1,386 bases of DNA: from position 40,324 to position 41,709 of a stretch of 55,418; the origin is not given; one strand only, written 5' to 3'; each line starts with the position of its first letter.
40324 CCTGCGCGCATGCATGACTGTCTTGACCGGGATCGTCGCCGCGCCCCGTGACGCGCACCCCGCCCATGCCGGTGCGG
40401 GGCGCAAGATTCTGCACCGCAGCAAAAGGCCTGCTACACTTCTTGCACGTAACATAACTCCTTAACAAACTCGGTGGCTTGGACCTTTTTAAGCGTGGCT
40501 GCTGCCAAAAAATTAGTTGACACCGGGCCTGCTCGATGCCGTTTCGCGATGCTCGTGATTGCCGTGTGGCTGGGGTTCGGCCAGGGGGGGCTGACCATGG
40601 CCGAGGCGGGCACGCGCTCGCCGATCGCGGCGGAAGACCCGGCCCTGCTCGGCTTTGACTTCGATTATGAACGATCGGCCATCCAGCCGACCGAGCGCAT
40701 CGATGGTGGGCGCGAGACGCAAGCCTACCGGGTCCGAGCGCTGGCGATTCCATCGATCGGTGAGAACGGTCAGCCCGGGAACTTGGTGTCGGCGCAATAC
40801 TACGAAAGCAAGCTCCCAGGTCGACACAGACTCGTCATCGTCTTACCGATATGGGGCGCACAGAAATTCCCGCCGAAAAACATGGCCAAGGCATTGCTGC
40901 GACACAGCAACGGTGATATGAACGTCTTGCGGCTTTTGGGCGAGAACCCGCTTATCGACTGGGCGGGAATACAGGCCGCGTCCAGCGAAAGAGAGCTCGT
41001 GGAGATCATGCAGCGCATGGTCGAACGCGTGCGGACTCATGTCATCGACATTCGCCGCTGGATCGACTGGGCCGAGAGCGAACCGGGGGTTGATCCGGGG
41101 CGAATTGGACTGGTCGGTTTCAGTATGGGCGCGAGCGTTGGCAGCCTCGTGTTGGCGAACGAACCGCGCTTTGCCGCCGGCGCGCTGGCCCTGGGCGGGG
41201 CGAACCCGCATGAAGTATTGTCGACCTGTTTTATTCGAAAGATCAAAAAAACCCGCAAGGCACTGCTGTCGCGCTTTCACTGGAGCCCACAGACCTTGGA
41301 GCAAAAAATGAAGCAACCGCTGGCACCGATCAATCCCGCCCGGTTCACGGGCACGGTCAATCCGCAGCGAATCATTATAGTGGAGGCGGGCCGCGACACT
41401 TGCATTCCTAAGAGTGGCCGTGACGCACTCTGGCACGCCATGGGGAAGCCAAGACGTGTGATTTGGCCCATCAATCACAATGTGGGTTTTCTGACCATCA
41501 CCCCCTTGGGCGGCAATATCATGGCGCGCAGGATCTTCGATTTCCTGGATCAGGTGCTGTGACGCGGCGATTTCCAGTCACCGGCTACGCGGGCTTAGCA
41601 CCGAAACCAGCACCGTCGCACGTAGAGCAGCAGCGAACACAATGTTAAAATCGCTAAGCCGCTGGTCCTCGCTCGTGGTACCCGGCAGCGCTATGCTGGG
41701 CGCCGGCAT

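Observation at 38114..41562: Two paralogous exported alpha/beta-hydrolase-fold proteins bracket sqs inside the hopanoid locus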

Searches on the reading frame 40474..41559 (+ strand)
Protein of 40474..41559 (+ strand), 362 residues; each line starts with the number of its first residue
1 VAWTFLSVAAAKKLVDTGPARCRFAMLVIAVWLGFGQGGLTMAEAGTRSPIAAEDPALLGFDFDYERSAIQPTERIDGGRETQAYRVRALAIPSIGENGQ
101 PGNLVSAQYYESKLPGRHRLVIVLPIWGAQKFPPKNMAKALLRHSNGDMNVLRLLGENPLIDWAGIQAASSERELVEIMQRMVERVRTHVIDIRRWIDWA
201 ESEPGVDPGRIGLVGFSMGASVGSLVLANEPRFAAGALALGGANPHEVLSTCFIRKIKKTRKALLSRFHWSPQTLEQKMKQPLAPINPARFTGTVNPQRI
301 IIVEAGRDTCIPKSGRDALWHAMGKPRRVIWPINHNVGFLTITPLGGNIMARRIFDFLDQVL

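Call 6: search_protein_families(library=pfam, proteins=[window:40474-41559:+], max_evalue=0.01)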
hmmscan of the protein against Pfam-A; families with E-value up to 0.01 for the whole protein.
window:40474-41559:+ (362 aa): 2 families
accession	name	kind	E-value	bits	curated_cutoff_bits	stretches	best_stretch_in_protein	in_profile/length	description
PF01738.24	DLH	-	2e-06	28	21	1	169-247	56-135/217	Dienelactone hydrolase family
PF02230.22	Abhydrolase_2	-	0.0019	18.5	23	1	200-246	96-142/217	Phospholipase/Carboxylesterase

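Call 7: search_protein_families(library=ncbifam, proteins=[window:40474-41559:+], max_evalue=0.01)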
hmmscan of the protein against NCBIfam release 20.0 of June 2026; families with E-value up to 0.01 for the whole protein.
window:40474-41559:+ (362 aa): 4 families
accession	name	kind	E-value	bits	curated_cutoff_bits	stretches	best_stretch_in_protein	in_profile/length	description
NF033523.0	lasso_peptidase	equivalog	2.9e-07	29.6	400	1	167-249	452-534/638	Atxe2 family lasso peptide isopeptidase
NF050058.1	e_dPHAscl_type1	hypoth_equivalog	8.6e-05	22.1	150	1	186-253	81-148/276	extracellular catalytic domain type 1 short-chain-length polyhydroxyalkanoate depolymerase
NF047337.1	hydrolase_RcgR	subfamily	0.00036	19.7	182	1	174-251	155-229/332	RcgR family putative quorum lactone hydrolase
NF047920.1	lactonase_UilS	equivalog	0.0037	17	400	0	190-244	79-133/285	UilS family quorum-quenching N-acyl-homoserine lactonase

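Call 8: find_homologous_proteins(query=window:40474-41559:+, max_evalue=0.001)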
Query window:40474-41559:+ (362 aa): 290 proteins with E <= 0.001 among 8000 candidates; the best 120 are listed.
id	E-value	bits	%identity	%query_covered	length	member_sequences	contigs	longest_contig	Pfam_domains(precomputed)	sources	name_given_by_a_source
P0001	7.4e-222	754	93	98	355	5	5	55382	PF01738.25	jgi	jgi:dienelactone hydrolase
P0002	5.1e-158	544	66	98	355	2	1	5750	-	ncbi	ncbi:MAG: dienelactone hydrolase family protein [Acidiferrobacterales bacterium]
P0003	5.0e-123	429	55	94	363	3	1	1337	PF02129.25,PF01738.25,PF08840.18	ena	-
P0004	5.4e-119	416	58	86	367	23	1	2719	PF02129.25,PF01738.25,PF08840.18,PF09752.16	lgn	-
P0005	1.0e-118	415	56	92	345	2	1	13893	PF01738.25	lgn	-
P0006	4.4e-117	409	52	93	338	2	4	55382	PF02129.25,PF01738.25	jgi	jgi:dienelactone hydrolase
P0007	1.6e-114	401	57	83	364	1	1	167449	PF01738.25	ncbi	-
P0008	2.0e-113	397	57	83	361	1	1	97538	PF07859.20,PF01738.25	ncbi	-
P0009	5.3e-113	396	59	81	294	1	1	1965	PF02129.25,PF01738.25,PF08840.18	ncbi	ncbi:MAG: alpha/beta hydrolase [Acidiferrobacterales bacterium]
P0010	5.5e-113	396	51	93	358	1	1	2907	PF01738.25,PF22244.3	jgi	jgi:dienelactone hydrolase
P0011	3.3e-112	393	55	83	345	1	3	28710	PF01738.25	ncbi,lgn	ncbi:MAG: dienelactone hydrolase family protein [Acidiferrobacterales bacterium]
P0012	4.2e-112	393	51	95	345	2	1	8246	PF02129.25,PF01738.25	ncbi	-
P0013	1.8e-110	388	51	89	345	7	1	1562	PF01738.25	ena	-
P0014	6.2e-110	386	51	95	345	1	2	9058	PF01738.25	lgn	-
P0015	8.6e-110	385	51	95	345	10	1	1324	PF01738.25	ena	-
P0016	1.1e-108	382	50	93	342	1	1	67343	PF01738.25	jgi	jgi:Dienelactone hydrolase family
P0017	1.5e-108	381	55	83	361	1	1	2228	PF01738.25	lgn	-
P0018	2.1e-108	381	54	86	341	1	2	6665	PF02129.25,PF01738.25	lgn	-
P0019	6.1e-108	379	51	94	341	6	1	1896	PF02129.25,PF01738.25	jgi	jgi:hypothetical protein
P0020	8.0e-108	379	51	90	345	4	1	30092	PF01738.25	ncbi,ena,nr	ncbi:MAG: dienelactone hydrolase family protein [Gammaproteobacteria bacterium]|nr:dienelactone hydr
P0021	9.6e-108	379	54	86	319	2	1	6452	PF01738.25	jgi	jgi:dienelactone hydrolase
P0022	1.4e-107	378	48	86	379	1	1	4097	PF01738.25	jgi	jgi:hypothetical protein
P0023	3.6e-107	377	51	95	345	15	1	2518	PF02129.25,PF01738.25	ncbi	-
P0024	1.0e-106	375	52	87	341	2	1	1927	PF02129.25,PF01738.25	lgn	-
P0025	1.1e-106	375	51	86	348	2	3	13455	PF01738.25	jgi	jgi:dienelactone hydrolase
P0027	2.4e-106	374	50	93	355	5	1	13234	PF02129.25,PF01738.25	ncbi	-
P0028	6.0e-106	373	49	92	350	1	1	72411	PF01738.25,PF08840.18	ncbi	ncbi:MAG: dienelactone hydrolase family protein [Acidiferrobacterales bacterium]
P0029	1.1e-105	372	50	93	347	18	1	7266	PF02129.25,PF01738.25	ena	-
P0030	1.8e-105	371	53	83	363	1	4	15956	PF01738.25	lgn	-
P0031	1.1e-104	369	70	67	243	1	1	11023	PF01738.25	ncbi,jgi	-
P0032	1.8e-104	368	50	94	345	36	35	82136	PF02129.25,PF01738.25,PF08840.18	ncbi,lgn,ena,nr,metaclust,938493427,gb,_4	ncbi:MAG: dienelactone hydrolase family protein [Gammaproteobacteria bacterium]|nr:dienelactone hydr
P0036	7.5e-100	353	48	93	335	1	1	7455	PF01738.25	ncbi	-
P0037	4.7e-99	350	48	93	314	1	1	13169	PF02129.25,PF01738.25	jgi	jgi:dienelactone hydrolase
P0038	2.8e-93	331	60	67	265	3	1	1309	PF02129.25,PF01738.25,PF08840.18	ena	-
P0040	1.9e-90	322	50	78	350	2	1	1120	PF02129.25,PF01738.25,PF02230.23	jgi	jgi:dienelactone hydrolase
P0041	2.2e-90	322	49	83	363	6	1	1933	PF02129.25,PF01738.25,PF02230.23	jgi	jgi:dienelactone hydrolase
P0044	6.4e-90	320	50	83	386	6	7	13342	PF02129.25,PF00326.28,PF01738.25,PF02230.23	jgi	jgi:dienelactone hydrolase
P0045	2.3e-89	318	50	78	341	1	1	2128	PF02129.25,PF01738.25,PF00561.27,PF12146.16,PF02230.23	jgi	jgi:dienelactone hydrolase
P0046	2.4e-89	318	49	84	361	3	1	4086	PF12697.14,PF01738.25,PF12146.16,PF02230.23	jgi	jgi:dienelactone hydrolase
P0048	6.3e-89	317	47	83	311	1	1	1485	PF01738.25,PF00561.27,PF12146.16,PF02230.23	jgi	jgi:dienelactone hydrolase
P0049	8.3e-89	316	50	78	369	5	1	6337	PF01738.25,PF02230.23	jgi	jgi:dienelactone hydrolase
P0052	4.8e-88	314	47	83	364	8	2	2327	PF01738.25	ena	-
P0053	7.1e-88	313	48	78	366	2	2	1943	PF02129.25,PF01738.25,PF02230.23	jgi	jgi:dienelactone hydrolase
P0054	2.9e-87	311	48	83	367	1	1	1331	PF02129.25,PF00326.28,PF01738.25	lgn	-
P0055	3.0e-87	311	46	83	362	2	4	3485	PF02129.25,PF00326.28,PF01738.25,PF00561.27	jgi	jgi:dienelactone hydrolase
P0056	6.8e-87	310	51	78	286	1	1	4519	PF12697.14,PF01738.25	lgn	-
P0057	7.3e-87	310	46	83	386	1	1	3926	PF01738.25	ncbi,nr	ncbi:MAG TPA: dienelactone hydrolase family protein [Geminicoccaceae bacterium]|nr:dienelactone hydr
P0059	8.5e-87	310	49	78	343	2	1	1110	PF02129.25,PF01738.25,PF00561.27,PF02230.23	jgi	jgi:dienelactone hydrolase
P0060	9.6e-87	310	44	93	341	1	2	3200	PF01738.25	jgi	jgi:dienelactone hydrolase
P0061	1.0e-86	310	47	83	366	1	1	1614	PF02129.25,PF00326.28,PF07859.20,PF01738.25,PF00561.27,PF02230.23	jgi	jgi:dienelactone hydrolase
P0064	1.1e-86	309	50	78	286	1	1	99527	PF02129.25,PF01738.25,PF02230.23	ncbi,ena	-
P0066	1.6e-86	309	49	78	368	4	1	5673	PF02129.25,PF00326.28,PF01738.25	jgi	jgi:dienelactone hydrolase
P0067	1.6e-86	309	47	84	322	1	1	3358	PF01738.25,PF00561.27,PF12146.16,PF02230.23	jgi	jgi:dienelactone hydrolase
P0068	2.3e-86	308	47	83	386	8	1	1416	PF01738.25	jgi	jgi:dienelactone hydrolase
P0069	2.5e-86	308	45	91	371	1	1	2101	PF01738.25,PF02230.23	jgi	jgi:dienelactone hydrolase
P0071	9.0e-86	306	46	83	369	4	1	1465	PF02129.25,PF01738.25,PF00561.27,PF02230.23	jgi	jgi:dienelactone hydrolase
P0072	1.2e-85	306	47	83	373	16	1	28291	PF00326.28,PF01738.25,PF02230.23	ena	-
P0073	2.3e-85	305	47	85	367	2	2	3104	PF01738.25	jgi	jgi:dienelactone hydrolase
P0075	5.1e-85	304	47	83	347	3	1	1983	PF02129.25,PF07859.20,PF01738.25,PF12146.16,PF02230.23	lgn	-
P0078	5.2e-85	304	46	85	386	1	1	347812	PF02129.25,PF01738.25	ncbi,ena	-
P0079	7.6e-85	303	48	78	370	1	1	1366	PF02129.25,PF01738.25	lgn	-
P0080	8.2e-85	303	48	77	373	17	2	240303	PF02129.25,PF01738.25,PF00561.27,PF02230.23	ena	-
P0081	9.4e-85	303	44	93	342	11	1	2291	PF01738.25,PF12146.16,PF02230.23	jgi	jgi:dienelactone hydrolase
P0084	2.7e-84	302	44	94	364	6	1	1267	PF01738.25,PF12146.16,PF02230.23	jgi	jgi:dienelactone hydrolase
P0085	2.7e-84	301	47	84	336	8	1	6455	PF01738.25,PF02230.23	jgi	jgi:dienelactone hydrolase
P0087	4.9e-84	301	46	83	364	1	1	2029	PF01738.25,PF02230.23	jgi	jgi:dienelactone hydrolase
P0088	4.9e-84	301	47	84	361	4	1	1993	PF01738.25,PF02230.23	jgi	jgi:dienelactone hydrolase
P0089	5.2e-84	301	46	83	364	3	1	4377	PF01738.25,PF02230.23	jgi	jgi:dienelactone hydrolase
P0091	5.9e-84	300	41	94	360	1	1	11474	PF01738.25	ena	-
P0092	6.1e-84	300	47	84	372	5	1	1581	PF02129.25,PF00326.28,PF01738.25,PF02230.23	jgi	jgi:pimeloyl-ACP methyl ester carboxylesterase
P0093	6.2e-84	300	47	83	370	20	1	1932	PF02129.25,PF00326.28,PF07859.20,PF01738.25,PF00561.27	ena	-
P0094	6.6e-84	300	48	83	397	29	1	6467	PF02129.25,PF00326.28,PF01738.25,PF00561.27,PF02230.23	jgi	jgi:dienelactone hydrolase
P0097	1.4e-83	299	45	90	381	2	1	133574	PF02129.25,PF01738.25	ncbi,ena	-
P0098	1.6e-83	299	47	80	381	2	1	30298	PF02129.25,PF01738.25,PF02230.23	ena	-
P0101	3.1e-83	298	46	83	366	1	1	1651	PF01738.25,PF02230.23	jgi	jgi:dienelactone hydrolase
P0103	4.8e-83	297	46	83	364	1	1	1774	PF02129.25,PF07859.20,PF01738.25,PF02230.23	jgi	-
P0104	5.4e-83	297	46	83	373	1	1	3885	PF01738.25,PF02230.23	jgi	jgi:dienelactone hydrolase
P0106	7.8e-83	297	46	82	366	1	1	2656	PF02129.25,PF01738.25,PF02230.23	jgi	jgi:dienelactone hydrolase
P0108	1.0e-82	296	47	83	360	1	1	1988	PF02129.25,PF01738.25,PF02230.23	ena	-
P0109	2.3e-82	295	46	83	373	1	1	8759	PF02129.25,PF12697.14,PF01738.25,PF02230.23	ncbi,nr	ncbi:MAG TPA: dienelactone hydrolase family protein [Geminicoccaceae bacterium]|nr:dienelactone hydr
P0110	2.4e-82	295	46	83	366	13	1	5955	PF12697.14,PF01738.25,PF02230.23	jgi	jgi:dienelactone hydrolase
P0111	5.0e-82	294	44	90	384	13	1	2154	PF02129.25,PF00326.28,PF01738.25,PF00561.27,PF02230.23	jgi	jgi:pimeloyl-ACP methyl ester carboxylesterase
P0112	5.8e-82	294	46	82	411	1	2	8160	PF02129.25,PF01738.25,PF02230.23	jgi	jgi:dienelactone hydrolase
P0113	6.0e-82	294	46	82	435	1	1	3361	PF01738.25,PF02230.23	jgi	-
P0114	1.0e-81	293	45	83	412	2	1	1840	PF01738.25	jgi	-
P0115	1.9e-81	292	46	83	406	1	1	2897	PF02129.25,PF01738.25,PF02230.23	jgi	jgi:dienelactone hydrolase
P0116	2.6e-81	292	45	83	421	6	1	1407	PF02129.25,PF01738.25,PF02230.23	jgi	jgi:dienelactone hydrolase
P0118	3.0e-81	291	45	87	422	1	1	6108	PF00326.28,PF01738.25,PF00561.27,PF02230.23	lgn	-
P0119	3.2e-81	291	45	85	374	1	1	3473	PF01738.25,PF02230.23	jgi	jgi:dienelactone hydrolase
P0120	3.8e-81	291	45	83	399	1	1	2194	PF02129.25,PF07859.20,PF01738.25,PF02230.23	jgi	jgi:dienelactone hydrolase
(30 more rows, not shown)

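Call 9: search_solved_structures(query=window:40474-41559:+, max_evalue=1, show_alignments=2)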
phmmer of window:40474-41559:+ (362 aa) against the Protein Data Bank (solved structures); distinct sequences matched with E-value up to 1: 13.
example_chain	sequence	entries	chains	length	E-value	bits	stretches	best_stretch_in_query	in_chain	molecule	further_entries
8yzn_A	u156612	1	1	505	0.00035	23.1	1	190-243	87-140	Lipase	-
8yzo_A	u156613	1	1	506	0.00035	23.1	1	190-243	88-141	Lipase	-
7q4h_A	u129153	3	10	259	0.011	18.2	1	190-240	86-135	Hydrolase_4 domain-containing protein | Serine aminopeptidase S33 domain-containing protein | Prolyl oligopeptidase family protein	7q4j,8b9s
2ecf_A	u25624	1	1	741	0.023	17.1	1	189-236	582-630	Dipeptidyl peptidase IV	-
5yp1_A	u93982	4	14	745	0.028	16.8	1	189-237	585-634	Dipeptidyl aminopeptidase 4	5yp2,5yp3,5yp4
9h0z_A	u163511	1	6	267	0.028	16.8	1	190-240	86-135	Serine aminopeptidase S33 domain-containing protein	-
7wwh_A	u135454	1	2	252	0.052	15.9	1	191-250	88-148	Alpha/beta hydrolase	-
9pjb_A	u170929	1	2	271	0.21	13.9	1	189-234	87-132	MHETase MHT043-5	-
9w30_A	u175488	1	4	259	0.36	13.1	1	189-240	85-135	Alpha/beta superfamily hydrolase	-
8b4u_A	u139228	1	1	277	0.56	12.5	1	188-233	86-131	Alpha/beta hydrolase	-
5txc_A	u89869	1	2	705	0.73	12.1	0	196-237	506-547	AtxE2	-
5g59_A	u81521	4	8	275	0.74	12.1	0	189-236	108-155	ESTERASE | Uncharacterized protein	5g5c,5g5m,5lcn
3wyd_A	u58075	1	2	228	0.81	12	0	203-251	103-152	LC-Est1C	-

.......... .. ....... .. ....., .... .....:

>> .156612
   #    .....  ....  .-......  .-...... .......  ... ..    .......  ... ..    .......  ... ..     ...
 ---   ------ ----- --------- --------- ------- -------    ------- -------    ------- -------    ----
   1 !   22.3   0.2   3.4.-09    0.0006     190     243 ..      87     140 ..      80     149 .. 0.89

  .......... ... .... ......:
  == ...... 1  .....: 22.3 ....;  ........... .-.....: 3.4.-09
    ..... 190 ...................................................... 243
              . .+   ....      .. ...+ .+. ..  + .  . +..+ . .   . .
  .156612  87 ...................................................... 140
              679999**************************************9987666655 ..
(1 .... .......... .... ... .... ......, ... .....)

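Call 11: find_related_loci(query=A1, collection=genome_contigs, flank=10000)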
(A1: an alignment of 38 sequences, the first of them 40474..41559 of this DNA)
Query A1 (362 aa) in genome_contigs; peptide patterns used: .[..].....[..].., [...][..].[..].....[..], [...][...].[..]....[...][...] (x = any residue, [..] = any of these).
141 stretches matched a pattern; 82 encode a relative of the query (tblastn E <= 1e-3); the best 80 are kept; 79 distinct loci.
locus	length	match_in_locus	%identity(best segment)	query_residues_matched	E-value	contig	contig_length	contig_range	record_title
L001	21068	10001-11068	50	6-362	3e-124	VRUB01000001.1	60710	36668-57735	MAG: Nitrospira sp. isolate MohnsGC08_bin011 NODE_1_length_60710_cov_9.612521, whole genome shotgun sequence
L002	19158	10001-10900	55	61-362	2e-117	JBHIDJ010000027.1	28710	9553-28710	MAG: Acidiferrobacterales bacterium isolate Baj_1_bin.3 NODE_28_length_28710_cov_12.691084, whole genome shotgun sequenc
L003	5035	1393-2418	50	20-362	5e-117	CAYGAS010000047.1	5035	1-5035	MAG TPA_asm: uncultured Nitrospiraceae bacterium isolate ERP108616_co1_40 genome assembly, contig: k119_1287426, whole g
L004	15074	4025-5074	49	12-362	3e-114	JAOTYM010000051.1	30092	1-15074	MAG: Gammaproteobacteria bacterium isolate 21_Jan_SF_Bin47 21_Jan_SF_Bin47_scaffold_773_c1, whole genome shotgun sequenc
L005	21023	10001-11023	50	21-362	2e-112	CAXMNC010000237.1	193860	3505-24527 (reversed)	MAG: Acidiferrobacterales bacterium isolate 07C-BC-St02_bin.17.orig genome assembly, contig: k141_4162345, whole genome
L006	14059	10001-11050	48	17-362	3e-112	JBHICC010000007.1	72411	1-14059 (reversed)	MAG: Acidiferrobacterales bacterium isolate FS_2_bin.10 NODE_38_length_72411_cov_7.589737, whole genome shotgun sequence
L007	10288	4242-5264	50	21-362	2e-111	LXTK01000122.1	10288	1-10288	MAG: Proteobacteria bacterium SPGG2 68, whole genome shotgun sequence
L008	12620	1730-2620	45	63-362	4e-93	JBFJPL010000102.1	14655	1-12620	MAG: Kiloniellales bacterium isolate Mix_sand18.2022.04.D.56 k141_3641384_length_14655_cov_26.5433, whole genome shotgun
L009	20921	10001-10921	48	56-362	2e-92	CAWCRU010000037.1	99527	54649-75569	MAG: uncultured Alphaproteobacteria bacterium isolate MFD04944.bin.2.104 genome assembly, contig: contig_82612, whole ge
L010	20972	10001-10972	46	52-360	6e-92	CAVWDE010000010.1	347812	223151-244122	MAG: uncultured Alphaproteobacteria bacterium isolate MFD04944.bin.2.82 genome assembly, contig: contig_19115, whole gen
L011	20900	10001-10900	47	60-362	7e-90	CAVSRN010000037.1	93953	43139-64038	MAG: uncultured Alphaproteobacteria bacterium isolate MFD05684.bin.3.198 genome assembly, contig: contig_33474, whole ge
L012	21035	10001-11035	45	35-360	2e-89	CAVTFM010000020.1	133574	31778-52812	MAG: uncultured Alphaproteobacteria bacterium isolate MFD00822.bin.2.115 genome assembly, contig: contig_25626, whole ge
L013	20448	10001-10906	46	71-360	4e-87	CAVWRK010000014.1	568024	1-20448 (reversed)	MAG: uncultured Alphaproteobacteria bacterium isolate MFD04944.bin.2.124 genome assembly, contig: contig_38928, whole ge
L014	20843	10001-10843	45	81-362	1e-85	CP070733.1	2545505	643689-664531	MAG: Pseudomonadota bacterium isolate bin408 chromosome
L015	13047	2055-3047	44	38-362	9e-84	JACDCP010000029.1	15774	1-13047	MAG: Gammaproteobacteria bacterium isolate MGR_bin311 SD2898_NODE_449_length_15774_cov_1.043395, whole genome shotgun se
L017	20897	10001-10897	41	63-362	1e-81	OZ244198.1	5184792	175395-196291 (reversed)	MAG: Arenicellales bacterium isolate acf98f22-c3a9-4478-9d88-117e57475e35 genome assembly, chromosome: 1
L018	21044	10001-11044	37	19-362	1e-80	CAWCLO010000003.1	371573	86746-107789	MAG: Candidatus Sulfomarinibacteraceae bacterium isolate MFD03804.bin.1.185 genome assembly, contig: contig_12952, whole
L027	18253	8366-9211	42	81-362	8e-77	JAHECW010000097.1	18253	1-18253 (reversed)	MAG: Acidobacteria bacterium isolate Ww181 NODE_5840_length_18253_cov_4.499559, whole genome shotgun sequence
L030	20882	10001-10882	40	63-359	7e-76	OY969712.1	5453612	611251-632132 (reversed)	MAG: uncultured Gammaproteobacteria bacterium isolate MFD02416.bin.1.163 genome assembly, chromosome: 1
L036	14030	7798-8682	39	63-358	2e-74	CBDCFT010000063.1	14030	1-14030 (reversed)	MAG: Arenicellales bacterium isolate fa2340bb-7512-474c-9a1b-ad7969f9bc17 genome assembly, contig: contig_63, whole geno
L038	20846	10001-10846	42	81-362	1e-73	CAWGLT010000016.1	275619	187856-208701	MAG: uncultured Acidobacteriota bacterium isolate MFD09779.bin.1.87 genome assembly, contig: contig_54681, whole genome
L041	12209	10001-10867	39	70-362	5e-73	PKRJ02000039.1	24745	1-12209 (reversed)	MAG: Gammaproteobacteria bacterium isolate ZC4RG20 NODE_1534_length_24745_cov_23.445241, whole genome shotgun sequence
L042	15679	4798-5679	39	63-358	2e-72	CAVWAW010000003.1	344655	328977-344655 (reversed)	MAG: uncultured Acidobacteriota bacterium isolate MFD03804.bin.1.249 genome assembly, contig: contig_24025, whole genome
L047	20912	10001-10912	40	60-362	2e-71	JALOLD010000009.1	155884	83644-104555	MAG: Thermoanaerobaculales bacterium isolate Prado016 scaffold_36, whole genome shotgun sequence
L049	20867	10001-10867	38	70-362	5e-71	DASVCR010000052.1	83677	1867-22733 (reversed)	MAG TPA_asm: Gammaproteobacteria bacterium isolate SMAG_U2011 k141_1553080, whole genome shotgun sequence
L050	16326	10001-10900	38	63-362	1e-70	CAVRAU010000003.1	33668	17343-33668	MAG: uncultured Acidobacteriota bacterium isolate MFD03551.bin.2.58 genome assembly, contig: contig_17769, whole genome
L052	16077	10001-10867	37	70-362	1e-69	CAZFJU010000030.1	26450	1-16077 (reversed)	MAG TPA_asm: uncultured Gammaproteobacteria bacterium isolate SRP220891_co3_69 genome assembly, contig: NODE_2058_length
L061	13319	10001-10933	39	34-362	7e-66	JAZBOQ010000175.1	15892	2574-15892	MAG: Thermoanaerobaculales bacterium isolate bin.607 k117_5840746, whole genome shotgun sequence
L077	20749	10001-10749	44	81-329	8e-47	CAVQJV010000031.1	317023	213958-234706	MAG: uncultured Acidobacteriota bacterium isolate MFD09779.bin.2.172 genome assembly, contig: contig_57168, whole genome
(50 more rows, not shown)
